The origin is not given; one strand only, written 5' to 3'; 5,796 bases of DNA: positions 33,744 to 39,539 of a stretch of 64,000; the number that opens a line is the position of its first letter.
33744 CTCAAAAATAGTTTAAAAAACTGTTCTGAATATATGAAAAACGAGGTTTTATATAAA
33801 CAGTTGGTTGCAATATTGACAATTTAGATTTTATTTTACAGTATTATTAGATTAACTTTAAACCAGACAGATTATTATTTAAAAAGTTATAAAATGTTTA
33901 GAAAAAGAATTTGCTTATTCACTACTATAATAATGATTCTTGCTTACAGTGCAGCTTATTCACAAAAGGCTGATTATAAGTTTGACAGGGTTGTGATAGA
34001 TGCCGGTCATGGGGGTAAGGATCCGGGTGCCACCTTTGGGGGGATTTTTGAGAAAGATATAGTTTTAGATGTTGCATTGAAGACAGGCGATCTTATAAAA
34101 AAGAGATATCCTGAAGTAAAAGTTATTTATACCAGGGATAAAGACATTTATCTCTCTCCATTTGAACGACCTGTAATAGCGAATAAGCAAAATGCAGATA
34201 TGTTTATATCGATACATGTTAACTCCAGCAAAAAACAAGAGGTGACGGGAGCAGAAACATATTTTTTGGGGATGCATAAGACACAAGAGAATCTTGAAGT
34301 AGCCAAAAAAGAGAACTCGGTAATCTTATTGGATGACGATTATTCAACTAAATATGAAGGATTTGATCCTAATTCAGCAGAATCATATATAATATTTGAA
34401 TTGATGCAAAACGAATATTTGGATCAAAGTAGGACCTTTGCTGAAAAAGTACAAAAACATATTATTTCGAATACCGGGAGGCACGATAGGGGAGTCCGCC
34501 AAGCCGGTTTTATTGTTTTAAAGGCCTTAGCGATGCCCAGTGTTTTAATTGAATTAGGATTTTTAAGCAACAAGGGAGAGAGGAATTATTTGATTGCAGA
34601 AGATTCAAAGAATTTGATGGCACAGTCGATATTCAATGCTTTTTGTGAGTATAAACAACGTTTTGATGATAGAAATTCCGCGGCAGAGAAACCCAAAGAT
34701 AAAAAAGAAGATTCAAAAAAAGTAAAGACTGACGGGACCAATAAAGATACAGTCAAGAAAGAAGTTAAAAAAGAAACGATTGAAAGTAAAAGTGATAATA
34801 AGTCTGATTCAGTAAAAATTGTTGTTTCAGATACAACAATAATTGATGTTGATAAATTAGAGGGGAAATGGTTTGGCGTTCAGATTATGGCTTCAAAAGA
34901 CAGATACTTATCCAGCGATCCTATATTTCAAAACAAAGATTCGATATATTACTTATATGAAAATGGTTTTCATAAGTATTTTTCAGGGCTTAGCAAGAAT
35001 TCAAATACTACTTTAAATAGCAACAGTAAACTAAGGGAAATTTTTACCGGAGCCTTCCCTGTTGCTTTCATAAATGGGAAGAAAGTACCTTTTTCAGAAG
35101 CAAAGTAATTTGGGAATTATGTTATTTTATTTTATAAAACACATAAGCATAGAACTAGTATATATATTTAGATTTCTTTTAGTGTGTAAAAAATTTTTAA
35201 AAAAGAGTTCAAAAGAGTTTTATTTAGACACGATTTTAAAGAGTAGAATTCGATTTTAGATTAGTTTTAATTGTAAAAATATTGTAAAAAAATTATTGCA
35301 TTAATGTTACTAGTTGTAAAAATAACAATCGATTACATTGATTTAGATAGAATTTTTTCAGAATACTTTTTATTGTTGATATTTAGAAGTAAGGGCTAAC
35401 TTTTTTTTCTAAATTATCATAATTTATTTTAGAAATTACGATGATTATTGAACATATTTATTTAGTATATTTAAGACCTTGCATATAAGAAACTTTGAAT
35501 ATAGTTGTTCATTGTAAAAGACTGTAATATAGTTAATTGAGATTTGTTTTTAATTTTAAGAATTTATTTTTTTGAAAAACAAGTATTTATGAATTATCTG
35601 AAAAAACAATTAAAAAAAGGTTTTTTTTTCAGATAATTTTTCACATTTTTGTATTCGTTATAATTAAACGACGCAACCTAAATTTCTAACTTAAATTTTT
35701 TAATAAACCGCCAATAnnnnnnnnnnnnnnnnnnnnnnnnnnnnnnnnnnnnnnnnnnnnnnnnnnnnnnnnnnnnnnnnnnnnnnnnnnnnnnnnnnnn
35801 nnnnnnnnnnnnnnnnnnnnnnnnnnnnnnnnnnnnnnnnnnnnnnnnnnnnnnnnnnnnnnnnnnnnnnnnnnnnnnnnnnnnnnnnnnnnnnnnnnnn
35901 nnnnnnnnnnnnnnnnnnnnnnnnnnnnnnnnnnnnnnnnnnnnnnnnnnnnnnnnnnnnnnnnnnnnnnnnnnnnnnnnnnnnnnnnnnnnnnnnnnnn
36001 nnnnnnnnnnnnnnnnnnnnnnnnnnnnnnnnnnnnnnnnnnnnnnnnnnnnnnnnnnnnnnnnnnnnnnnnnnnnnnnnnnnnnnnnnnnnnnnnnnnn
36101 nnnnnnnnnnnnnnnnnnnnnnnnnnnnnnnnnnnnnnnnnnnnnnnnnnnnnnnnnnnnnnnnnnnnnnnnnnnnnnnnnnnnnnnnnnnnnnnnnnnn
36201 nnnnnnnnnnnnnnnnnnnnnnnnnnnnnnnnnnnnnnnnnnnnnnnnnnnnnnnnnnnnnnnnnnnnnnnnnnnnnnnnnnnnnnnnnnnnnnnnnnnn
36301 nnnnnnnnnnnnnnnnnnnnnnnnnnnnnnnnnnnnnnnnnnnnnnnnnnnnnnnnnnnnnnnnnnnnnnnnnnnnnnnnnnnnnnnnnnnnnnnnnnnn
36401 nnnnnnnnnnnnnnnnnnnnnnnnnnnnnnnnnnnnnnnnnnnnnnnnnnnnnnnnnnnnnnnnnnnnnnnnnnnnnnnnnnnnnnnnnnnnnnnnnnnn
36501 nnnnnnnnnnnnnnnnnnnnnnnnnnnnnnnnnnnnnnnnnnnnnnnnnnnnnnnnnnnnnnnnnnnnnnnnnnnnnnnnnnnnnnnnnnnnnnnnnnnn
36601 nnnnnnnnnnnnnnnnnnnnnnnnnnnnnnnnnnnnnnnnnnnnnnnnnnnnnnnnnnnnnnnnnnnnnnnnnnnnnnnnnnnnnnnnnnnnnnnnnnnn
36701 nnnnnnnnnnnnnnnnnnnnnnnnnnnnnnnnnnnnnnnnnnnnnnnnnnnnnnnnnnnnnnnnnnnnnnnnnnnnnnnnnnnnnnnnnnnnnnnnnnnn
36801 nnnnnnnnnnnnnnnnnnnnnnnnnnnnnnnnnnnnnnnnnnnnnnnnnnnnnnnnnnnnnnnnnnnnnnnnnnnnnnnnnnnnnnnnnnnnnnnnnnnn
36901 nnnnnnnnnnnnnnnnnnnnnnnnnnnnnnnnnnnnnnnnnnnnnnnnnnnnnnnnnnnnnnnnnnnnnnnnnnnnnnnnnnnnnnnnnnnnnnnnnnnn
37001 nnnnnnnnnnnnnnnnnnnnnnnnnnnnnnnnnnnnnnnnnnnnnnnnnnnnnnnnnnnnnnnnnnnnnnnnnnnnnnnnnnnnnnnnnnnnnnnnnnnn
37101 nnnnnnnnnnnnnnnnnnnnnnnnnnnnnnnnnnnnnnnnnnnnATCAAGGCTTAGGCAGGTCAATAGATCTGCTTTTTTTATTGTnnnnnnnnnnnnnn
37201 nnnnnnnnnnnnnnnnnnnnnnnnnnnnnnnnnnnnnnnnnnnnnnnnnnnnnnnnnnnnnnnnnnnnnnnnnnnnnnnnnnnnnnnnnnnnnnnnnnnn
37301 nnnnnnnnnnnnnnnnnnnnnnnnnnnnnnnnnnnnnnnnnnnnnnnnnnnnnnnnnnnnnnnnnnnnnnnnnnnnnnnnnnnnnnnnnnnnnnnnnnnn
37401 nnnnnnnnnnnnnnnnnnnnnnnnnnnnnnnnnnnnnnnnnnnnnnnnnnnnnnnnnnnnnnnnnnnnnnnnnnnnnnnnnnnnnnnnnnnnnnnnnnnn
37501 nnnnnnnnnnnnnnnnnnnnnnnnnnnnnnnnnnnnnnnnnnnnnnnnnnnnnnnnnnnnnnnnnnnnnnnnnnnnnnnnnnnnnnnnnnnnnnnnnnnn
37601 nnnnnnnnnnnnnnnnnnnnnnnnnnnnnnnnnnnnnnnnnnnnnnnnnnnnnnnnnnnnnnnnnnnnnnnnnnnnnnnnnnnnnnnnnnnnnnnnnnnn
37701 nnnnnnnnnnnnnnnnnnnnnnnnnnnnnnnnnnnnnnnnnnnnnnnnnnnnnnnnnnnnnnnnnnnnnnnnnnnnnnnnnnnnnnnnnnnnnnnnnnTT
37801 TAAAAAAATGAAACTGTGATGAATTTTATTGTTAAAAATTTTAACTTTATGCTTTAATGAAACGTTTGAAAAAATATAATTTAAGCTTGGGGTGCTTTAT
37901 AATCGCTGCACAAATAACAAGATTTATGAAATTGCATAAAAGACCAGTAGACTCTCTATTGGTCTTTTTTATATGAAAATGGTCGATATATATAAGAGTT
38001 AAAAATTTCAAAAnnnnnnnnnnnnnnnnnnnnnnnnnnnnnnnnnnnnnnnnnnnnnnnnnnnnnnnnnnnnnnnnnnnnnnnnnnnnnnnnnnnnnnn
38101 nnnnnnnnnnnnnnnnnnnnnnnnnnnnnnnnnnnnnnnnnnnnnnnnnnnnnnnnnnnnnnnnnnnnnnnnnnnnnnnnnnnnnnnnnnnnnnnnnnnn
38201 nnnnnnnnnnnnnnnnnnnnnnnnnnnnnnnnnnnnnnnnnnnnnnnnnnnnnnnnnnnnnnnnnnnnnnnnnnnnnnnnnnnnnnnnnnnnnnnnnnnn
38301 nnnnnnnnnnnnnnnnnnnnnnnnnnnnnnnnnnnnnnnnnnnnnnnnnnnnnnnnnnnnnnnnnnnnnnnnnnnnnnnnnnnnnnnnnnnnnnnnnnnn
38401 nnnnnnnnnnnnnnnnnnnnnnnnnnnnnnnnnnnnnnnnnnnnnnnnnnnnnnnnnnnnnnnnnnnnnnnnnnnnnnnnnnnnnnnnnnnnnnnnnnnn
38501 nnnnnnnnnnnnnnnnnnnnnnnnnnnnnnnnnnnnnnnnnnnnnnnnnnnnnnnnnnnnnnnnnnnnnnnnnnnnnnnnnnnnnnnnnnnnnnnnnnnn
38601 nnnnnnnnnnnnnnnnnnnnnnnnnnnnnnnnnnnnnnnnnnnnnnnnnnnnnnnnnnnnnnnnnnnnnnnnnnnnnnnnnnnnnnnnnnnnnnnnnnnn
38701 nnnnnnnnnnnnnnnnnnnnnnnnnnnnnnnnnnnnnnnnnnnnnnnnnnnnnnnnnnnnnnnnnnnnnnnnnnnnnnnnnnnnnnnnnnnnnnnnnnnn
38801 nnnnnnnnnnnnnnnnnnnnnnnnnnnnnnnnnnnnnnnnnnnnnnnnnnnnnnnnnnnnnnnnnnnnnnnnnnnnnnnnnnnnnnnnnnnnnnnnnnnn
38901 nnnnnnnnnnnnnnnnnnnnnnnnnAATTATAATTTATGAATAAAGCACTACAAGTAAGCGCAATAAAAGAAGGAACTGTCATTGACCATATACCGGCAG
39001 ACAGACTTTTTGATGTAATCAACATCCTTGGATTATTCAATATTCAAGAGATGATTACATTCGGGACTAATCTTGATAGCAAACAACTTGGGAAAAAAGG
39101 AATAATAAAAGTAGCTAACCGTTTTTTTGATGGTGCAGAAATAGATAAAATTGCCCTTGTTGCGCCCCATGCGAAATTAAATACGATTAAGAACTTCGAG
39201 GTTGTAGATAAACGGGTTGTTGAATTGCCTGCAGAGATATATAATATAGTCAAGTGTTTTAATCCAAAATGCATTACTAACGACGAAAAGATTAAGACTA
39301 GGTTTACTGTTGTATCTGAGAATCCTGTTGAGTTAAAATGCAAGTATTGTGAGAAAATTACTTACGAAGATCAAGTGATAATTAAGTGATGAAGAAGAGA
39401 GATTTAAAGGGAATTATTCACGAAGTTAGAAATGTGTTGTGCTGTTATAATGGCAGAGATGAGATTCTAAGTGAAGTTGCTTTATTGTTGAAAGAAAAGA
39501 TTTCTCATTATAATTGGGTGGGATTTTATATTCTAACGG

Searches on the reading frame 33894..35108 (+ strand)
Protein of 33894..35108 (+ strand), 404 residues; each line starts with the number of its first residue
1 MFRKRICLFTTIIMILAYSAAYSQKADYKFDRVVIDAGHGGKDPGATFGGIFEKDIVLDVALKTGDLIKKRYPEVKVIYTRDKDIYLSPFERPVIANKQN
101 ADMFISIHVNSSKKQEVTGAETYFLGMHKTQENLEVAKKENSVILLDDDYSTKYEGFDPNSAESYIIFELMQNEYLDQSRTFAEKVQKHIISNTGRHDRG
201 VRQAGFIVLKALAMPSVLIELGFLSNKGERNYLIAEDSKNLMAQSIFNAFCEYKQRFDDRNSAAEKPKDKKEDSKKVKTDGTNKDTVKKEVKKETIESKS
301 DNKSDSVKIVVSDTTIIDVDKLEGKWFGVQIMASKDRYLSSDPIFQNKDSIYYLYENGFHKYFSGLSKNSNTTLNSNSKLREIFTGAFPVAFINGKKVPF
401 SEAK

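Call 22: search_protein_families(library=ncbifam, proteins=[window:33894-35108:+], max_evalue=0.00001)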
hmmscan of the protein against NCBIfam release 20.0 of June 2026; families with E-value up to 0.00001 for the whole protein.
window:33894-35108:+ (404 aa): 4 families
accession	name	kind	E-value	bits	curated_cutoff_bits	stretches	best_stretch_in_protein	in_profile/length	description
NF038267.1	amidase_AmiC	exception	9.5e-30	103.5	700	1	33-252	189-404/407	N-acetylmuramoyl-L-alanine amidase AmiC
NF007652.1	PRK10319.1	equivalog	6.6e-29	101.1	400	1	32-264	59-288/291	N-acetylmuramoyl-L-alanine amidase AmiA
TIGR02883.1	spore_cwlD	equivalog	5e-28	98.5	221.55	2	33-134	3-117/189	N-acetylmuramoyl-L-alanine amidase CwlD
NF007751.0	PRK10431.1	equivalog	3.5e-26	91.7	532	1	33-257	194-419/445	N-acetylmuramoyl-L-alanine amidase AmiB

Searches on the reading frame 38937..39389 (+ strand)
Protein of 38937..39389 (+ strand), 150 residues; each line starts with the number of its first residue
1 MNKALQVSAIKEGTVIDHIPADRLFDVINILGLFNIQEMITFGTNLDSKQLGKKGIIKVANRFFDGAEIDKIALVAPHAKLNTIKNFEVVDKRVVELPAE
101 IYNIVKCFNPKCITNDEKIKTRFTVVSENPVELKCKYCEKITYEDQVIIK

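Call 22: search_protein_families(library=ncbifam, proteins=[window:38937-39389:+], max_evalue=0.00001)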
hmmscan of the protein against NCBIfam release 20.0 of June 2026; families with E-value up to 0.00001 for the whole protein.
window:38937-39389:+ (150 aa): 3 families
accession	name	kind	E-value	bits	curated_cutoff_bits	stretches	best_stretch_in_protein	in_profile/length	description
TIGR00240.1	ATCase_reg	equivalog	6.4e-49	165.6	148.55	1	3-148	2-148/150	aspartate carbamoyltransferase regulatory subunit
NF002063.0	PRK00893.1-3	equivalog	4.9e-32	110.5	171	1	5-142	2-138/142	aspartate carbamoyltransferase regulatory subunit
NF009916.0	PRK13376.1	equivalog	2.1e-18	66.2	800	1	7-141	374-516/525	bifunctional aspartate carbamoyltransferase catalytic subunit/aspartate carbamoyltransferase regulatory subunit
